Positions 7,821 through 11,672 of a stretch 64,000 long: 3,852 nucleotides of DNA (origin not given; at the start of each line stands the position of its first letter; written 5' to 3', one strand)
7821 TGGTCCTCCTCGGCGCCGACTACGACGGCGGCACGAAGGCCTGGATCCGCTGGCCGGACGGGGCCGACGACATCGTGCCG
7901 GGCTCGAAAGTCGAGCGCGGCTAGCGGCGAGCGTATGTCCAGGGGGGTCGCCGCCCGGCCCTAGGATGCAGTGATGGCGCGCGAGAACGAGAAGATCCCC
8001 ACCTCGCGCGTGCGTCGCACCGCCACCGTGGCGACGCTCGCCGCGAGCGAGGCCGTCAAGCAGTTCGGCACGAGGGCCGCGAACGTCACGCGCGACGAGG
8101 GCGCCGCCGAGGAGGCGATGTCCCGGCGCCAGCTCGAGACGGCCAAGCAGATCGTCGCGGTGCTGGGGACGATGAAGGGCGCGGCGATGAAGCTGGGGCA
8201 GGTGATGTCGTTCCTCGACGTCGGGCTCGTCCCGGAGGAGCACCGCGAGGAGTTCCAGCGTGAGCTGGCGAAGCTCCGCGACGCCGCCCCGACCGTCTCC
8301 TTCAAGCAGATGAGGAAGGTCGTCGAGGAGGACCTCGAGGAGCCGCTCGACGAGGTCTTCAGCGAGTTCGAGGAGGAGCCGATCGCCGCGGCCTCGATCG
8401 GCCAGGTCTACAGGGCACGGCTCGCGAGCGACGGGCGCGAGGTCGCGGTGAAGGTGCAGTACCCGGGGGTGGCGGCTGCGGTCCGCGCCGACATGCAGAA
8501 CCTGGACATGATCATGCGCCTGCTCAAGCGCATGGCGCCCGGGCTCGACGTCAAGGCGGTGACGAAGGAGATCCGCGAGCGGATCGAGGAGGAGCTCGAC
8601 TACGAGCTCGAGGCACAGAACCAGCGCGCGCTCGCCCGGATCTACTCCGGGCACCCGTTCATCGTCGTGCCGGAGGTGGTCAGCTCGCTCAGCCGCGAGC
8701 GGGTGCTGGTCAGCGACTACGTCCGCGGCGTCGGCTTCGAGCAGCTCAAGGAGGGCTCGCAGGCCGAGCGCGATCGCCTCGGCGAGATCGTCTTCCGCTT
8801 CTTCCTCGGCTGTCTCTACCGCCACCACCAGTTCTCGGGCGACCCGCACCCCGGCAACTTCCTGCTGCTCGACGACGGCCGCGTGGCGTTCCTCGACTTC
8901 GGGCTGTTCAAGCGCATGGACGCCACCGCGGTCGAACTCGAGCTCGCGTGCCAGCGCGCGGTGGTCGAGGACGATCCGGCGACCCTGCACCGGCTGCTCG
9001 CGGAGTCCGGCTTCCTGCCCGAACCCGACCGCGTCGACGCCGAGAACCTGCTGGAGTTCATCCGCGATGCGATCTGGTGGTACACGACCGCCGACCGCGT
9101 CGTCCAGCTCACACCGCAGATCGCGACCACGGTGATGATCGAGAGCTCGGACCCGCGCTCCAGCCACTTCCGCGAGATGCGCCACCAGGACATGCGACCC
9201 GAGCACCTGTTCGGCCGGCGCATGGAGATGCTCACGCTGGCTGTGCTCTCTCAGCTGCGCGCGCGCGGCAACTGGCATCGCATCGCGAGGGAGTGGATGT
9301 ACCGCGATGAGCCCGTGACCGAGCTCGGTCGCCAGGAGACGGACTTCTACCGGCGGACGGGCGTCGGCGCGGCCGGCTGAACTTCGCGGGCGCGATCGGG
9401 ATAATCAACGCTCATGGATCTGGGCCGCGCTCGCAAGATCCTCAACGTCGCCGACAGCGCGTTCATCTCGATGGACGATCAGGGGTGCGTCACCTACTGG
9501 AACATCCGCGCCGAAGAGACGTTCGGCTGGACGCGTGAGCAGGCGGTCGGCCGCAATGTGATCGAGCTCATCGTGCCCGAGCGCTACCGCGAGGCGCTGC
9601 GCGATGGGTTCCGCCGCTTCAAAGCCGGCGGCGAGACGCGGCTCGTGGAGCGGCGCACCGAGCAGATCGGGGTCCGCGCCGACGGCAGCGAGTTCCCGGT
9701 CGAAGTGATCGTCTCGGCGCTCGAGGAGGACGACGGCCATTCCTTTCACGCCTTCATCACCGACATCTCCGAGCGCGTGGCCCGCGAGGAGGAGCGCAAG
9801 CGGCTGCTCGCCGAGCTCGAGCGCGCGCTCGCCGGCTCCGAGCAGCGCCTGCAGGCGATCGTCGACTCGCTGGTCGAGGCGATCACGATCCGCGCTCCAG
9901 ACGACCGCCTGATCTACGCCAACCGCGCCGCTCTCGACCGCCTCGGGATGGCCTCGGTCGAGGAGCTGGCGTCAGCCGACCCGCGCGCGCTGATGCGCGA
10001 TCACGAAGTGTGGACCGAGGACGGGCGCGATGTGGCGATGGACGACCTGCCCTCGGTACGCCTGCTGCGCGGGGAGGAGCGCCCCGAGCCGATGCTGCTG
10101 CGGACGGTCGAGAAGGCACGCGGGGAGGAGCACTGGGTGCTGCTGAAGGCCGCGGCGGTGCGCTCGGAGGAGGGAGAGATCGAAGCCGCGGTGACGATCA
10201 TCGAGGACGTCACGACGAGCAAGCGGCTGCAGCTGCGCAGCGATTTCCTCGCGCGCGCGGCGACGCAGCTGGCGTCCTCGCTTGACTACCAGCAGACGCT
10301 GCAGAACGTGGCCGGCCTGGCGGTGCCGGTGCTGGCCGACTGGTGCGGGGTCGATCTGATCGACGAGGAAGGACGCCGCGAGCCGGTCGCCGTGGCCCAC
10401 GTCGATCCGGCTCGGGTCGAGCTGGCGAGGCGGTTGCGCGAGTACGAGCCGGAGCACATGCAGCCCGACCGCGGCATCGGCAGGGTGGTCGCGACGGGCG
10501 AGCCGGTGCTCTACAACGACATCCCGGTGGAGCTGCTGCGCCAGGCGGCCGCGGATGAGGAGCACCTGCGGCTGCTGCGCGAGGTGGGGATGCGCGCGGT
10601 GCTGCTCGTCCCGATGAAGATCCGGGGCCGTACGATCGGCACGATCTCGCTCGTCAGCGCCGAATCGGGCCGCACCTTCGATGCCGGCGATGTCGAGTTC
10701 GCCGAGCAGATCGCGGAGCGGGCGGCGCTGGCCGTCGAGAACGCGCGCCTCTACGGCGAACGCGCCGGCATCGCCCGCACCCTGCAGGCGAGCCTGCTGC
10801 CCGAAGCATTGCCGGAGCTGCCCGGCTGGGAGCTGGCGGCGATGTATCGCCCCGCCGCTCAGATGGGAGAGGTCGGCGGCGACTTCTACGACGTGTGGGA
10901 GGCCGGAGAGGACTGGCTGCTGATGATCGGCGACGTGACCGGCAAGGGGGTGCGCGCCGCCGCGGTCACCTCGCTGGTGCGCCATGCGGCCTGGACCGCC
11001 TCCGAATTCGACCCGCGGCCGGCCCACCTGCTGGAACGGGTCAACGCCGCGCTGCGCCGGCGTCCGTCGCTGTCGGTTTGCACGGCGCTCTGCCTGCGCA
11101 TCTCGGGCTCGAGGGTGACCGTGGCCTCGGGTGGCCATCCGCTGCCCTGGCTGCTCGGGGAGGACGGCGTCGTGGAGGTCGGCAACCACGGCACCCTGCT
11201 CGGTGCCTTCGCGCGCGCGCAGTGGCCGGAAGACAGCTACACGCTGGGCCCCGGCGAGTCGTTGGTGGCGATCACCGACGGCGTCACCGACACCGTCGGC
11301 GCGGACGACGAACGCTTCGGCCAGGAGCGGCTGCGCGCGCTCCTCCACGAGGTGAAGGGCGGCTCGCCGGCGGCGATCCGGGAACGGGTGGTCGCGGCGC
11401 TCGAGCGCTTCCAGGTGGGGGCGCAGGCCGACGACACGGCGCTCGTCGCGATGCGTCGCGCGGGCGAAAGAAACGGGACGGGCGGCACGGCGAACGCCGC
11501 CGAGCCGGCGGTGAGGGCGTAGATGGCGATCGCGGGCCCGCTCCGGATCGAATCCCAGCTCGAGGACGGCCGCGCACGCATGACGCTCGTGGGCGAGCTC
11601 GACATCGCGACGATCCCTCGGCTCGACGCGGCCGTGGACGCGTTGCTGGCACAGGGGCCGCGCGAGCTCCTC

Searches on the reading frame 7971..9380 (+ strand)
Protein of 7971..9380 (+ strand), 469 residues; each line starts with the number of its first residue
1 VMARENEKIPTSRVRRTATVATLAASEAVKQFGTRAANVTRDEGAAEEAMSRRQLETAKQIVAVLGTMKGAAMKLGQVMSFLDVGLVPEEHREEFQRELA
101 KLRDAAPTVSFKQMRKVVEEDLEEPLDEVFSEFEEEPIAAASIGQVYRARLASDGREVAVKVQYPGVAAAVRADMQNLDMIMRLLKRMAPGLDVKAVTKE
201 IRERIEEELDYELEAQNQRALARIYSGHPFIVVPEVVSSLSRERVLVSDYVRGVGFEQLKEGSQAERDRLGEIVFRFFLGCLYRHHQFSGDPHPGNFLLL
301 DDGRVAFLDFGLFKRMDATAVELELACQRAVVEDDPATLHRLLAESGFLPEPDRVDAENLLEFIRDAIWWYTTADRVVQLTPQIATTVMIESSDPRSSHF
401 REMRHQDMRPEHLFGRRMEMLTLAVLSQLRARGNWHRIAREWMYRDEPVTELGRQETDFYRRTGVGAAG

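Call 53: search_protein_families(library=pfam, proteins=[window:7971-9380:+], max_evalue=0.0001)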
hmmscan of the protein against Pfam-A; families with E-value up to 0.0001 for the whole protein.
window:7971-9380:+ (469 aa): 2 families
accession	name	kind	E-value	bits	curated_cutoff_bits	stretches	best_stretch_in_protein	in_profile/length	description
PF03109.22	ABC1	-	1.4e-66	224.6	22.9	1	101-337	1-238/244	ABC1 atypical kinase-like domain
PF01636.29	APH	-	8.3e-05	22.9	23.2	0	290-354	173-235/239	Phosphotransferase enzyme family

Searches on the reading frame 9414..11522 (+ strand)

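Call 53: search_protein_families(library=pfam, proteins=[window:9414-11522:+], max_evalue=0.0001)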
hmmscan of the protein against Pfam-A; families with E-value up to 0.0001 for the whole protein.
window:9414-11522:+ (702 aa): 9 families
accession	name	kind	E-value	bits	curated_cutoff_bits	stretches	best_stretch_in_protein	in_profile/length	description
PF07228.17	SpoIIE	-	1.3e-39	136.6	25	1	499-682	3-191/192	Stage II sporulation protein E (SpoIIE)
PF13426.13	PAS_9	-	4.9e-22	78.6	27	2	16-120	4-103/103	PAS domain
PF00989.32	PAS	-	2.6e-21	76.2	22.6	1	7-118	4-113/113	PAS fold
PF01590.32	GAF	-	9.8e-17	62.2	22.4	1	291-441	1-133/133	GAF domain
PF13185.12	GAF_2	-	7.2e-15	55.8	28.6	1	290-442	2-136/136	GAF domain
PF08448.16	PAS_4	-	2.3e-14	54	23.1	2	14-122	5-109/110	PAS fold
PF13188.13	PAS_8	-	6.9e-10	38.9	21.8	1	144-205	1-58/65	PAS domain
PF08447.18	PAS_3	-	4e-06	27.4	25.6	0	27-109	2-81/89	PAS fold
PF13492.12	GAF_3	-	8.6e-06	26.6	27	1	306-443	16-129/129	GAF domain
